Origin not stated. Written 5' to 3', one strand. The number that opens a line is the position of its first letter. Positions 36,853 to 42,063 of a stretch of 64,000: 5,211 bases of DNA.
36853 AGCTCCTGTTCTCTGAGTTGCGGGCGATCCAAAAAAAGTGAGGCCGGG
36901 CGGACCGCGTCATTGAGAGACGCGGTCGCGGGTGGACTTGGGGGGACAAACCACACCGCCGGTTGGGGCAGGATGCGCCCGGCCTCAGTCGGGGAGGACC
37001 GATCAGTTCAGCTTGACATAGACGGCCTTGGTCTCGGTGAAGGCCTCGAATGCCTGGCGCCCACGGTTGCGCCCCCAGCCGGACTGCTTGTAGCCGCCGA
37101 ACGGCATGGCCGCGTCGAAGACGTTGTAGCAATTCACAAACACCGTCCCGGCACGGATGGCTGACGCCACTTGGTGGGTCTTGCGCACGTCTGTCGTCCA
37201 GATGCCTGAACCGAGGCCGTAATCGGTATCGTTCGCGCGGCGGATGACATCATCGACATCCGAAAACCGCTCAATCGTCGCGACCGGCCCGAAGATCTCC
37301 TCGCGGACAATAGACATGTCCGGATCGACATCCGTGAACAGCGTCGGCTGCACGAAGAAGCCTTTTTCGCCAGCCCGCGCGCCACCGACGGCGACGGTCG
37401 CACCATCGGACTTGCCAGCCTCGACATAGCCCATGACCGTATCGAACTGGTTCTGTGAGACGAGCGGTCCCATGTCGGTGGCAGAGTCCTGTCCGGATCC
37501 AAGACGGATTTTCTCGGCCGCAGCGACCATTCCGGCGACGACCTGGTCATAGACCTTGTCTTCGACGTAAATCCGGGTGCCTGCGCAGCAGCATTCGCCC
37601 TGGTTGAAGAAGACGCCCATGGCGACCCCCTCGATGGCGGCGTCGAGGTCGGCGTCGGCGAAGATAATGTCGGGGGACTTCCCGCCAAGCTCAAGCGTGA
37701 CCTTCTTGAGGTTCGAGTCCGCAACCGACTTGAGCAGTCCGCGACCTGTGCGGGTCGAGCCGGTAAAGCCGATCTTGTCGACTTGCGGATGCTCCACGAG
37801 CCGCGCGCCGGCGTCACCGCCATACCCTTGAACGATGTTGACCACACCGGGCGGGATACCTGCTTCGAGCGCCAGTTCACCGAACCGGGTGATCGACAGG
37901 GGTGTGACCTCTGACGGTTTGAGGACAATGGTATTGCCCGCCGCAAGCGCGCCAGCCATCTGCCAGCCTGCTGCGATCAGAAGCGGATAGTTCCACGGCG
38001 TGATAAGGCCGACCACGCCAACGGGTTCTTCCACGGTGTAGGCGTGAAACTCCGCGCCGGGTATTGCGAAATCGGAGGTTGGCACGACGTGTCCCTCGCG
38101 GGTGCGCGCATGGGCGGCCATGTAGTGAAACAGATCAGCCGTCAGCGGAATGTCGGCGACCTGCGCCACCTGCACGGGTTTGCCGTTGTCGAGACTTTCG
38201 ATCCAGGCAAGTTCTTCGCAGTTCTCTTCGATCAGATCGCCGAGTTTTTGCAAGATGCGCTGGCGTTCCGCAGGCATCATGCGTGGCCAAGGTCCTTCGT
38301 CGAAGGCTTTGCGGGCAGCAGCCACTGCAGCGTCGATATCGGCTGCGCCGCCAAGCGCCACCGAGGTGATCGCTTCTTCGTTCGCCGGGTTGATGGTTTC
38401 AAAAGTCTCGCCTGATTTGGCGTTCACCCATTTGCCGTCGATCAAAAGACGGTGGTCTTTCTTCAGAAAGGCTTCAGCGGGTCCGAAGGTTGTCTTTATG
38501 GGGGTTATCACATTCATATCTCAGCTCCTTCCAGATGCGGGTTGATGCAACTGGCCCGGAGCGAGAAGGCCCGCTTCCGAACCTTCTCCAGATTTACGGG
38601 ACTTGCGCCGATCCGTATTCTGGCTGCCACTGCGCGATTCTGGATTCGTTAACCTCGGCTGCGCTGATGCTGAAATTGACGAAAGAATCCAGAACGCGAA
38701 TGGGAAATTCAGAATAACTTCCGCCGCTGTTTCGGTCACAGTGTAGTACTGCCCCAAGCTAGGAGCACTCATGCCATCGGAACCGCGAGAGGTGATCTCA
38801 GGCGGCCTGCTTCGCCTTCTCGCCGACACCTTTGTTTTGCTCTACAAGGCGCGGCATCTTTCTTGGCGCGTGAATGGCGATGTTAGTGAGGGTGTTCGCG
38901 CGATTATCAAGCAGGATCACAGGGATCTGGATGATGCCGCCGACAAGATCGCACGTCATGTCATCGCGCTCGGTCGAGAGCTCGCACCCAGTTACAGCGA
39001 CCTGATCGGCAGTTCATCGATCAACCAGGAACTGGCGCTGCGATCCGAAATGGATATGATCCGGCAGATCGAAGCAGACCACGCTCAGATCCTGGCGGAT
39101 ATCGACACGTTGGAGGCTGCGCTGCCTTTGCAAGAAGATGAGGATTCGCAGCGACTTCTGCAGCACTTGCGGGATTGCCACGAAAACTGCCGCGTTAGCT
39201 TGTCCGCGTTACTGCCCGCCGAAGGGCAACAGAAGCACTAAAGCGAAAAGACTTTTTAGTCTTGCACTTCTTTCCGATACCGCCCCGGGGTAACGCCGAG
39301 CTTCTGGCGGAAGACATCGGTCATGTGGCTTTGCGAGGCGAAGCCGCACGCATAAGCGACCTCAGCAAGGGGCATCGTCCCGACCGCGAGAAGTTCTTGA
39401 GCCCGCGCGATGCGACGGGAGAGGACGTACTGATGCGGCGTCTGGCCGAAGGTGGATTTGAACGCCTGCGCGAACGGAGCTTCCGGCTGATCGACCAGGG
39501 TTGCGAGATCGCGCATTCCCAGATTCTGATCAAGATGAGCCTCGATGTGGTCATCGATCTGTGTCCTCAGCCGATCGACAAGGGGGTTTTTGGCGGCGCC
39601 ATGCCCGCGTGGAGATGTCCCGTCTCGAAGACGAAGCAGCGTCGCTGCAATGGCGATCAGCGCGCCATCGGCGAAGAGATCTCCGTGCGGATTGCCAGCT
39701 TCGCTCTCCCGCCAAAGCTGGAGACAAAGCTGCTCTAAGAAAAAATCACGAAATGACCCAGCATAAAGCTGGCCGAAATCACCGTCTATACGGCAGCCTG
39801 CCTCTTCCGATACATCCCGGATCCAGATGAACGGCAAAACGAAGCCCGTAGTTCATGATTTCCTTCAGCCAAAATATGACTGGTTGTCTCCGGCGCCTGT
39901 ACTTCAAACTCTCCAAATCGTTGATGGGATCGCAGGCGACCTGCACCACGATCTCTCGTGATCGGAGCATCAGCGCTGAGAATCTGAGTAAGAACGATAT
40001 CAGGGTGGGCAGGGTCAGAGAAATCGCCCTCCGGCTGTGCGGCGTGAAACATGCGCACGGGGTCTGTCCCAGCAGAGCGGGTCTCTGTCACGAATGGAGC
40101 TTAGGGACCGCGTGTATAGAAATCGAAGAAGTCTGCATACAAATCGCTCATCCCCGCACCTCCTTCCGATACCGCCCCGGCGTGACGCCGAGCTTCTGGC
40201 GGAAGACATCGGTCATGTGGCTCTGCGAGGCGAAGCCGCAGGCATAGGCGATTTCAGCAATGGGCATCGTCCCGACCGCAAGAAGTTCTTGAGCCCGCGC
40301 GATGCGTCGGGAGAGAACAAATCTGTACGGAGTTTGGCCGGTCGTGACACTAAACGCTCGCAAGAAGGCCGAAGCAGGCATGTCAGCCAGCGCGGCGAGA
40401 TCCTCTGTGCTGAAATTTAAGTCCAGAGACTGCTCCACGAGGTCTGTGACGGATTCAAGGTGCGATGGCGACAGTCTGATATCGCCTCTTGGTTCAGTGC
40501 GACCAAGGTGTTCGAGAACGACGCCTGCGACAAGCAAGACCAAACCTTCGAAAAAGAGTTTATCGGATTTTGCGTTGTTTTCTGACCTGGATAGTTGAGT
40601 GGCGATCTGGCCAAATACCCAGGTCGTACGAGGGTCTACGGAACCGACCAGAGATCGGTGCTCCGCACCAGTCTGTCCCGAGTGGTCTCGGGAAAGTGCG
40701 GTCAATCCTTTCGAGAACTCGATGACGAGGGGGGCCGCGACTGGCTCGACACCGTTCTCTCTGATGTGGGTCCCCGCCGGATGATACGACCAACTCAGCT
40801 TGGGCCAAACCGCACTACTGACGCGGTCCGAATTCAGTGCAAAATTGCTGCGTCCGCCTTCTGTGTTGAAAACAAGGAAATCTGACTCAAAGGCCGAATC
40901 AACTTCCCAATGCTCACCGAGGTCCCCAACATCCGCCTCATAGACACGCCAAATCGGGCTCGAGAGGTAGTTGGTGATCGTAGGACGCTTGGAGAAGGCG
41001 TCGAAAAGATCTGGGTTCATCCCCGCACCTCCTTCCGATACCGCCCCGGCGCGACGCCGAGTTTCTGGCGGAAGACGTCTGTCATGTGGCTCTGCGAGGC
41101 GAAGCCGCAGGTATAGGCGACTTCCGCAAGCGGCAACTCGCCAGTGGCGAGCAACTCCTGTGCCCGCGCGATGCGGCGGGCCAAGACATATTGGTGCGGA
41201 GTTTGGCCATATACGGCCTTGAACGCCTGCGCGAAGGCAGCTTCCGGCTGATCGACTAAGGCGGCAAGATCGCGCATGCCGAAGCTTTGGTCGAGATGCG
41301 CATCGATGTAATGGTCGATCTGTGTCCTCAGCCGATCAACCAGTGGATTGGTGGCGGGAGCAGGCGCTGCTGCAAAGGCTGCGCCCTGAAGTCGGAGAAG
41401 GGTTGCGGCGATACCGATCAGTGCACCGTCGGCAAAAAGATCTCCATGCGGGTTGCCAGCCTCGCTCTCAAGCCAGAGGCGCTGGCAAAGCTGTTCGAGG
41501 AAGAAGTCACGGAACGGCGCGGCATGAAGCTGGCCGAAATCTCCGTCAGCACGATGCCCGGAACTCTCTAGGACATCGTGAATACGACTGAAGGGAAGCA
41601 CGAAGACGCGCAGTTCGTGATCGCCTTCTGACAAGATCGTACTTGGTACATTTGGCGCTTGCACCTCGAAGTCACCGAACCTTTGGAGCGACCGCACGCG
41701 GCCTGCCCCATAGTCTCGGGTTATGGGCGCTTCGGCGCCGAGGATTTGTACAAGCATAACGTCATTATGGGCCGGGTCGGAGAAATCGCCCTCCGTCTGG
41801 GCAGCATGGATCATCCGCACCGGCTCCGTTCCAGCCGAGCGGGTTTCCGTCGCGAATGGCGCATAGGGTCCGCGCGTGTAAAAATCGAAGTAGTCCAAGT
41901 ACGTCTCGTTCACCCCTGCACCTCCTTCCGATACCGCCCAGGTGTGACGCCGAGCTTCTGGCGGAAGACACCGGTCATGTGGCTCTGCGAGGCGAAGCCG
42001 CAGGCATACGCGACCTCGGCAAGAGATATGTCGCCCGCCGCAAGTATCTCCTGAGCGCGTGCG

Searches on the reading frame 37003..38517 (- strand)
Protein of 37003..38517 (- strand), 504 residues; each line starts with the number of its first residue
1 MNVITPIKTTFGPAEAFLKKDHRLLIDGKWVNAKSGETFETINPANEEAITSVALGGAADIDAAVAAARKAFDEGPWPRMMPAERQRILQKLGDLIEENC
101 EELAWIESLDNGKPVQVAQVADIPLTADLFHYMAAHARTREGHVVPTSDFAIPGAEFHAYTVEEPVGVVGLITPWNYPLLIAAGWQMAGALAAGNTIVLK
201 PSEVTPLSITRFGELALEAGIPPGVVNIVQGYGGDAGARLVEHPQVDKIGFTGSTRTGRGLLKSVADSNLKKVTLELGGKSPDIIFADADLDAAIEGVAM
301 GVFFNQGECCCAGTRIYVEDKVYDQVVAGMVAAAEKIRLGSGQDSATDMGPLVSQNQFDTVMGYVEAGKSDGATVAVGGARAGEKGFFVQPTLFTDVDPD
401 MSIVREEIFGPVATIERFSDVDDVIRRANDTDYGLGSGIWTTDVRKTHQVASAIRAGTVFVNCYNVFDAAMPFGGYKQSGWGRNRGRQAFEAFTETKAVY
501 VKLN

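Call 55: search_protein_families(library=pfam, proteins=[window:37003-38517:-], max_evalue=0.001)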
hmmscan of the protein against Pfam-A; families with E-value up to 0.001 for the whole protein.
window:37003-38517:- (504 aa): 1 family
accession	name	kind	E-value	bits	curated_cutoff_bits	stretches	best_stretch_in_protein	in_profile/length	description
PF00171.27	Aldedh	-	1.6e-176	587.8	23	1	30-499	1-461/461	Aldehyde dehydrogenase family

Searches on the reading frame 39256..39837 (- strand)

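Call 55: search_protein_families(library=pfam, proteins=[window:39256-39837:-], max_evalue=0.001)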
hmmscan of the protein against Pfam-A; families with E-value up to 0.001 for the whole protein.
window:39256-39837:- (193 aa): 2 families
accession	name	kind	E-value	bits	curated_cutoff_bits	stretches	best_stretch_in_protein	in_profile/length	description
PF12833.13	HTH_18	-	3.2e-21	75.9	33.6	1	120-189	10-79/80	Helix-turn-helix domain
PF00165.29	HTH_AraC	-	6.1e-16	58.6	26.6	1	155-189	9-42/42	Bacterial regulatory helix-turn-helix proteins, AraC family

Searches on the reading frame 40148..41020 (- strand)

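Call 55: search_protein_families(library=pfam, proteins=[window:40148-41020:-], max_evalue=0.001)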
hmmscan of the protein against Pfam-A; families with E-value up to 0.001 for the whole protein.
window:40148-41020:- (290 aa): 2 families
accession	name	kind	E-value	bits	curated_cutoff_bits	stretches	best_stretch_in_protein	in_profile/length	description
PF12833.13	HTH_18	-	2.2e-21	76.3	33.6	1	208-286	1-79/80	Helix-turn-helix domain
PF00165.29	HTH_AraC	-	7.8e-12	45.5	26.6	1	252-286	9-42/42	Bacterial regulatory helix-turn-helix proteins, AraC family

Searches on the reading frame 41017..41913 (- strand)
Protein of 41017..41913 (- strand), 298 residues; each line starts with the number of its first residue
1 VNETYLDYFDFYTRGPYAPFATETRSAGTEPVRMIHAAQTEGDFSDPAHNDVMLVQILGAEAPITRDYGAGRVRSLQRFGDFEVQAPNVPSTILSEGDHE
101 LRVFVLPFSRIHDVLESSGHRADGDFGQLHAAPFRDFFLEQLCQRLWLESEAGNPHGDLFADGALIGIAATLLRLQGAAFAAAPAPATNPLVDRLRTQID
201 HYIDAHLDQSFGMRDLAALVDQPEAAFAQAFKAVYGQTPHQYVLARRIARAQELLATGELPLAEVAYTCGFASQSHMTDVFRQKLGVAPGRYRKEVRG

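Call 55: search_protein_families(library=pfam, proteins=[window:41017-41913:-], max_evalue=0.001)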
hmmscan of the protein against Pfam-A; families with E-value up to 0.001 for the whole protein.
window:41017-41913:- (298 aa): 2 families
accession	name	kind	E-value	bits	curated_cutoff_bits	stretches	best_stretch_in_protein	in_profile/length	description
PF12833.13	HTH_18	-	5.1e-21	75.2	33.6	1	217-294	2-79/80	Helix-turn-helix domain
PF00165.29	HTH_AraC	-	2.8e-15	56.4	26.6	1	256-294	2-42/42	Bacterial regulatory helix-turn-helix proteins, AraC family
